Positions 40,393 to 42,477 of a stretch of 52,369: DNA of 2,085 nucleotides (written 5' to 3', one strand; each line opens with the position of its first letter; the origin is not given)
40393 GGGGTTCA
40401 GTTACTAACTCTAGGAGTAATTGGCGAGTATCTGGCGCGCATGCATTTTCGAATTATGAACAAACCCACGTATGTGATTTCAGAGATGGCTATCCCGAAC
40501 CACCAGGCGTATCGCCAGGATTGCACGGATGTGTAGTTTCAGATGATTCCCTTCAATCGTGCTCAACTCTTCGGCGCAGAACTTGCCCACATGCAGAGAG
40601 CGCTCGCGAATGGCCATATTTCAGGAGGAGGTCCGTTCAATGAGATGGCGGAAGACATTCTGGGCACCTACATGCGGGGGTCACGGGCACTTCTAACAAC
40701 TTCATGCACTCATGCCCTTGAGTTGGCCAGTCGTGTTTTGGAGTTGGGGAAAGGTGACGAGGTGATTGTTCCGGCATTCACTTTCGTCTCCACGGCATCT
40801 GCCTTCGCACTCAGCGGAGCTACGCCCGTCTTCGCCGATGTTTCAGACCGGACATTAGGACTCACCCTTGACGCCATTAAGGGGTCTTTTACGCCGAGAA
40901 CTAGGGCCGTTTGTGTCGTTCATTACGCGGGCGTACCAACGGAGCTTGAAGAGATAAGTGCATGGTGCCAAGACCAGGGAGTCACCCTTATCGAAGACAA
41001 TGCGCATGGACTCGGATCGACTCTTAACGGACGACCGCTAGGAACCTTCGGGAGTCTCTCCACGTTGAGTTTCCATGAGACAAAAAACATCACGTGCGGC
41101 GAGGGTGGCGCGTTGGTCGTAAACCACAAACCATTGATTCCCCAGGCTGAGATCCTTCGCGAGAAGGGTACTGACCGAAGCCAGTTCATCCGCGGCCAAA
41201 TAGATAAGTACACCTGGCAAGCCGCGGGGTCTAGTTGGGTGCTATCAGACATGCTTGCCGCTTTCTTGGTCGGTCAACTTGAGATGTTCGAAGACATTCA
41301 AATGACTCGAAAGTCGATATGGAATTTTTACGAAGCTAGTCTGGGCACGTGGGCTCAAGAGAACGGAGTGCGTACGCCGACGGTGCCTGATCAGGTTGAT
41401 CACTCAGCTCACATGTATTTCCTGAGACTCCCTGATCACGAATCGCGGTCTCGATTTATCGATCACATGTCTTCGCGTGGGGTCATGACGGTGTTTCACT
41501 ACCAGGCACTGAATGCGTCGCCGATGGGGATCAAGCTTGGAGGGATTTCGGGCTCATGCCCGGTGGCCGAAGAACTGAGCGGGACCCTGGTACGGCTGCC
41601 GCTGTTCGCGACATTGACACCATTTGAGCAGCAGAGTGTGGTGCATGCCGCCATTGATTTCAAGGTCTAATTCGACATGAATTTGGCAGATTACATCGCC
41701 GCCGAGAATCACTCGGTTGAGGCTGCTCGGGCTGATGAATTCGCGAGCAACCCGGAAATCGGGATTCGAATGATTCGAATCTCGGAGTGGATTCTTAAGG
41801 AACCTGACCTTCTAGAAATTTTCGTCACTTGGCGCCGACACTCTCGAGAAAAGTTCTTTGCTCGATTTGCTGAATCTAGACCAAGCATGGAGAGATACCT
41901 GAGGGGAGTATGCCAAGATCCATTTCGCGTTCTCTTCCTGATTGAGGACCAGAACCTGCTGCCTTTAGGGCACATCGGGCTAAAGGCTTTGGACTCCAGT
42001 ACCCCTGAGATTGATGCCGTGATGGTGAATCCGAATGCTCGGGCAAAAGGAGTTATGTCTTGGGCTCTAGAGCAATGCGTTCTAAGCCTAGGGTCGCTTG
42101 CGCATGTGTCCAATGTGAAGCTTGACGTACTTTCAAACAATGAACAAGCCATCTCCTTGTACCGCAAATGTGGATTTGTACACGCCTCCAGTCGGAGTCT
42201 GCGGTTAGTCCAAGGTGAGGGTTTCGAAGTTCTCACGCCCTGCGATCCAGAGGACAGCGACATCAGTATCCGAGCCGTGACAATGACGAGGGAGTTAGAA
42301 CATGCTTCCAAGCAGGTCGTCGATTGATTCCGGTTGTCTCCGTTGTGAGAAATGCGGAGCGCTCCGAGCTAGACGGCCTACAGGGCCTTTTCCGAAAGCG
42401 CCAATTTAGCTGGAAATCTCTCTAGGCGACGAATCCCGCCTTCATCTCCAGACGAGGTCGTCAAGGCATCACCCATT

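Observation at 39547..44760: Arn/PpgS-like gene logic: lipid-carrier route for a 4-acetamido-4,6-dideoxy sugar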

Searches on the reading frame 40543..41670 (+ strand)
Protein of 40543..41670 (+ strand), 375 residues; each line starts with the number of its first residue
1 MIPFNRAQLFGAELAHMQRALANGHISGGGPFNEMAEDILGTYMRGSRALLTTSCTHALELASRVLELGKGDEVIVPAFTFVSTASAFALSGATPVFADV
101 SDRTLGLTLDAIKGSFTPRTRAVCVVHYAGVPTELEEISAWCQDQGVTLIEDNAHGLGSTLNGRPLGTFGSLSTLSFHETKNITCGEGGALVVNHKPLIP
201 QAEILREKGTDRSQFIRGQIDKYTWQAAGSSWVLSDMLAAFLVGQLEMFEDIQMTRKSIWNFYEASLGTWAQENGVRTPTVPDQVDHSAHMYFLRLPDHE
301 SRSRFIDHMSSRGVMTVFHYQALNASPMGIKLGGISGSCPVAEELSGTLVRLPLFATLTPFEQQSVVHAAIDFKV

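Call 5: search_protein_families(library=pfam, proteins=[window:40543-41670:+], max_evalue=0.01)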
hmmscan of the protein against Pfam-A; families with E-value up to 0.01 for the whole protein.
window:40543-41670:+ (375 aa): 3 families
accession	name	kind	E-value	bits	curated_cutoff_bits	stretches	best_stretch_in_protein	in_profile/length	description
PF01041.23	DegT_DnrJ_EryC1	-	1.2e-82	278.4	19.8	1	13-369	7-358/360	DegT/DnrJ/EryC1/StrS aminotransferase family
PF00155.27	Aminotran_1_2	-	2.5e-05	24.1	19.7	1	47-155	66-188/361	Aminotransferase class I and II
PF00266.25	Aminotran_5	-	0.0018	17.7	21.5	1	50-158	65-181/371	Aminotransferase class-V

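Call 6: search_protein_families(library=ncbifam, proteins=[window:40543-41670:+], max_evalue=0.01)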
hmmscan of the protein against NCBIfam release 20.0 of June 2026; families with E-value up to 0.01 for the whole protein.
window:40543-41670:+ (375 aa): 17 families
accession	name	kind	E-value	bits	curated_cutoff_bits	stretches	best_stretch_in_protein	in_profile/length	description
NF008687.0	PRK11706.1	equivalog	1.2e-138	461.9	375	1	1-373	1-373/375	dTDP-4-amino-4,6-dideoxygalactose transaminase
TIGR02379.1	ECA_wecE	subfamily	1.3e-121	405.9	434.85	1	1-372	1-373/376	dTDP-4-amino-4,6-dideoxy-D-glucose transaminase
TIGR03588.1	PseC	equivalog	2e-59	201.4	423.5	1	1-369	1-375/380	UDP-4-amino-4,6-dideoxy-N-acetyl-beta-L-altrosamine transaminase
NF008658.2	PRK11658.1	equivalog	1.9e-52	178.2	631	1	2-369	5-372/379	UDP-4-amino-4-deoxy-L-arabinose aminotransferase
TIGR04181.1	NHT_00031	hypoth_equivalog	7.9e-50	169.7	420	1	3-353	2-357/359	LegC family aminotransferase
TIGR04427.1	PLP_DesI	equivalog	1.1e-39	136.7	650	1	15-280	36-287/390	dTDP-4-dehydro-6-deoxyglucose aminotransferase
NF011936.0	PRK15407.1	equivalog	6.5e-37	127.3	423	1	47-211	90-253/440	lipopolysaccharide biosynthesis protein RfbH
NF005817.0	PRK07683.1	equivalog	5e-10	38.6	575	1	43-138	86-186/387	aminotransferase A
NF041364.1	GntC_guanitoxin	equivalog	9.4e-08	31.3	415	1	44-127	58-142/356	guanitoxin biosynthesis PLP-dependent (S)-gamma-hydroxy-L-arginine cyclodehydratase GntC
NF005732.0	PRK07550.1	equivalog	2.4e-06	26.9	366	1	40-154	87-207/389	aminotransferase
NF005816.0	PRK07682.1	equivalog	8.8e-06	24.6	620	1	43-127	87-171/390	aminotransferase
NF004770.0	PRK06108.1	subfamily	5.4e-05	22.2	422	1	42-126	92-177/396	pyridoxal phosphate-dependent aminotransferase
NF004621.0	PRK05957.1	equivalog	8.2e-05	21.5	498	1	69-155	111-202/389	pyridoxal phosphate-dependent aminotransferase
NF009079.0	PRK12414.1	subfamily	0.00015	20.9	481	1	43-125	87-168/384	methionine aminotransferase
NF006569.0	PRK09082.1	subfamily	0.0015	17.7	420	1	51-125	96-169/386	methionine aminotransferase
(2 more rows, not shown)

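Call 21: search_solved_structures(query=window:40543-41670:+, max_evalue=1e-20)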
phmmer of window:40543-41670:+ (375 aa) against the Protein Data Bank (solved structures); distinct sequences matched with E-value up to 1e-20: 47.
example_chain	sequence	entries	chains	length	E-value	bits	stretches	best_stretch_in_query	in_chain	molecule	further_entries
4piw_A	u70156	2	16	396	2.2e-95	323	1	1-371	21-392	TDP-4-keto-6-deoxy-D-glucose transaminase family protein | dTDP-4-amino-4,6-dideoxygalactose transaminase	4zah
6blg_A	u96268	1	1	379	4e-94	318.8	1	1-372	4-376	dTDP-4-amino-4,6-dideoxygalactose transaminase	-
4lc3_A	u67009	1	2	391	1.3e-47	165.8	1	2-369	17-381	Putative UDP-4-amino-4-deoxy-l-arabinose--oxoglutarate aminotransferase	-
5uid_A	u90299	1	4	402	1.4e-43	152.5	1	8-367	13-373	Aminotransferase TlmJ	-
1mdo_A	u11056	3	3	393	1.5e-42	149.2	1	2-367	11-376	ArnB aminotransferase | UDP-4-amino-4-deoxy-L-arabinose--oxoglutarate aminotransferase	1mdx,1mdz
8sng_A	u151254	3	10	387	2.6e-42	148.3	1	2-367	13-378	UDP-4-amino-4-deoxy-L-arabinose--oxoglutarate aminotransferase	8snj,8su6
4oca_A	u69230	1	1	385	9.6e-42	146.5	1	2-367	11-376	UDP-4-amino-4-deoxy-L-arabinose--oxoglutarate aminotransferase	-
5k8b_A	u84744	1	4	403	8.2e-39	136.9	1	37-321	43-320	8-amino-3,8-dideoxy-alpha-D-manno-octulosonate transaminase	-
6ewj_A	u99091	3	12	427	3.6e-36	128.2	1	2-364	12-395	Putative capsular polysaccharide biosynthesis protein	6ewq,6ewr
1b9h_A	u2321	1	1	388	5.7e-36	127.5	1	12-333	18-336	PROTEIN (3-AMINO-5-HYDROXYBENZOIC ACID SYNTHASE)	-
1b9i_A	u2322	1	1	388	5.7e-36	127.5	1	12-333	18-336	PROTEIN (3-AMINO-5-HYDROXYBENZOIC ACID SYNTHASE)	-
8gyh_B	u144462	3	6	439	7.5e-36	127.1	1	26-295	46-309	DegT/DnrJ/EryC1/StrS family aminotransferase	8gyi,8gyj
3bn1_A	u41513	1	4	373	6.5e-34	120.7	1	9-367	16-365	Perosamine synthetase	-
3dr7_A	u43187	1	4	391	7.6e-34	120.5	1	9-366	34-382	Putative perosamine synthetase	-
7b0d_A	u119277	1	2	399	9e-34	120.3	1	17-361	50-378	Glutamine--scyllo-inositol transaminase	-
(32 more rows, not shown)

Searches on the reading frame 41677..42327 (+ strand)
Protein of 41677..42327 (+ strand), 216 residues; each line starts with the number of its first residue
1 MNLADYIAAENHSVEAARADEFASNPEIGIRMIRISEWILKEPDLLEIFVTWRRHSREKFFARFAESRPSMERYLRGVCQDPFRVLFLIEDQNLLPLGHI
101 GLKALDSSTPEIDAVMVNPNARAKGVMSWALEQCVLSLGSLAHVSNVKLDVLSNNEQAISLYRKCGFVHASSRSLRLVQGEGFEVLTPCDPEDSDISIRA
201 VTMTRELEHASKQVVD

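Call 5: search_protein_families(library=pfam, proteins=[window:41677-42327:+], max_evalue=0.01)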
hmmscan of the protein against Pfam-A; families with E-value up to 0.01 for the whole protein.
window:41677-42327:+ (216 aa): 5 families
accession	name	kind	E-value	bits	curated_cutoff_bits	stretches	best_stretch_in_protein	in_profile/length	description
PF00583.31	Acetyltransf_1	-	3.4e-11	43.9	20.7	1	65-167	15-116/116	Acetyltransferase (GNAT) family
PF13508.13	Acetyltransf_7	-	3.8e-07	30.8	27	1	87-168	6-83/84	Acetyltransferase (GNAT) domain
PF13302.13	Acetyltransf_3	-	2.1e-05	25.7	25.4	1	58-168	25-138/138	Acetyltransferase (GNAT) domain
PF13523.12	Acetyltransf_8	-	0.0024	18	27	0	112-170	82-140/145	Acetyltransferase (GNAT) domain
PF13673.13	Acetyltransf_10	-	0.0067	16.8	23.6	0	84-172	32-112/128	Acetyltransferase (GNAT) domain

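Call 6: search_protein_families(library=ncbifam, proteins=[window:41677-42327:+], max_evalue=0.01)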
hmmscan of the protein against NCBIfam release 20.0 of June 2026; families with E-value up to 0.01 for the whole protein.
window:41677-42327:+ (216 aa): 9 families
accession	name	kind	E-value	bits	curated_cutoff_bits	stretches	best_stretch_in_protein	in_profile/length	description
TIGR01575.1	rimI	equivalog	3.1e-06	27.4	86.4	1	87-173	34-118/132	ribosomal protein S18-alanine N-acetyltransferase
TIGR03585.1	PseH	equivalog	2.2e-05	24.6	93.1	1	73-171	40-137/156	UDP-4-amino-4,6-dideoxy-N-acetyl-beta-L-altrosamine N-acetyltransferase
NF007807.0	PRK10514.1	equivalog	7.8e-05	22.6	134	1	110-181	71-135/147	acetyltransferase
NF053587.1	SpmdActasePaiA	equivalog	0.00026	20.8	250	1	106-178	87-158/172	spermidine/spermine N(1)-acetyltransferase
NF049894.1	CG3035_N_ac_Glu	equivalog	0.002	17.4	280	1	113-169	236-291/300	N-acetylglutamate synthase, CG3035 family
NF012165.0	AAC_6p_set_A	equivalog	0.0034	17.1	280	1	109-170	89-150/177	aminoglycoside 6'-N-acetyltransferase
NF007025.1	PRK09491.1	equivalog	0.0066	16.4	173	0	114-173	67-125/145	ribosomal protein S18-alanine N-acetyltransferase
NF000118.3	AAC_6p_A31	exception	0.007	16.3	385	1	107-170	82-145/172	aminoglycoside N-acetyltransferase AAC(6')-31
NF000358.1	sat2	exception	0.0075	16.1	360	0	91-168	67-141/174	streptothricin N-acetyltransferase Sat2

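Call 22: search_solved_structures(query=window:41677-42327:+, max_evalue=0.01)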
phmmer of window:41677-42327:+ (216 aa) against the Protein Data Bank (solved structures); distinct sequences matched with E-value up to 0.01: 0.

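Call 105: search_solved_structures(query=A7, max_evalue=1)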
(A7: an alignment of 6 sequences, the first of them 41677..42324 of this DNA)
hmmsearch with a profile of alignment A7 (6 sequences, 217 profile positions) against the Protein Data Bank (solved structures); distinct sequences matched with E-value up to 1: 84 (the best 60 are shown).
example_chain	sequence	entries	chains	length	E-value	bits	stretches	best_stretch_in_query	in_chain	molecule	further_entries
6erd_A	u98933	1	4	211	1.4e-07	34.1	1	82-171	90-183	Aminoglycoside N6'-acetyltransferase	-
7kwq_A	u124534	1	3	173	2.2e-07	33.4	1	79-171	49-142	Spermidine N(1)-acetyltransferase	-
6dau_A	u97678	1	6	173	2.4e-07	33.3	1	79-171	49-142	Spermidine N1-acetyltransferase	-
7kx2_A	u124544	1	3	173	2.6e-07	33.2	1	79-171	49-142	Spermidine N(1)-acetyltransferase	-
4ygo_A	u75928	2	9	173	2.7e-07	33.1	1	79-171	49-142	Spermidine n1-acetyltransferase | Spermidine N(1)-acetyltransferase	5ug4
7kwx_A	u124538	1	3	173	2.7e-07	33.1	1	79-171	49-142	Spermidine N(1)-acetyltransferase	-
7kwh_A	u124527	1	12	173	2.8e-07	33.1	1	80-171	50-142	Spermidine N(1)-acetyltransferase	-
7kx3_A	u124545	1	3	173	2.8e-07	33.1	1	79-171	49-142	Spermidine N(1)-acetyltransferase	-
4jjx_A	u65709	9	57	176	2.8e-07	33.1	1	79-171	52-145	Spermidine n1-acetyltransferase | Spermidine N(1)-acetyltransferase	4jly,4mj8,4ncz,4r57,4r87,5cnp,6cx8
7kwj_A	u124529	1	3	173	3.3e-07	32.8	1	80-171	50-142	Spermidine N(1)-acetyltransferase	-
4mhd_A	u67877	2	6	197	3.6e-07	32.7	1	79-171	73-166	Spermidine n1-acetyltransferase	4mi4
8q6u_A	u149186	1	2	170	3.6e-07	32.7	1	81-171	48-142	Aminoglycoside N6'-acetyltransferase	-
8fv0_C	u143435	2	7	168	5.6e-06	28.8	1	87-170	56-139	Diamine N-acetyltransferase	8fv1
5ix3_A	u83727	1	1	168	7e-06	28.5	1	87-170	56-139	Diamine N-acetyltransferase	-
5wif_A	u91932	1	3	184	1.1e-05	27.8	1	80-170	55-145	Spermidine N1-acetyltransferase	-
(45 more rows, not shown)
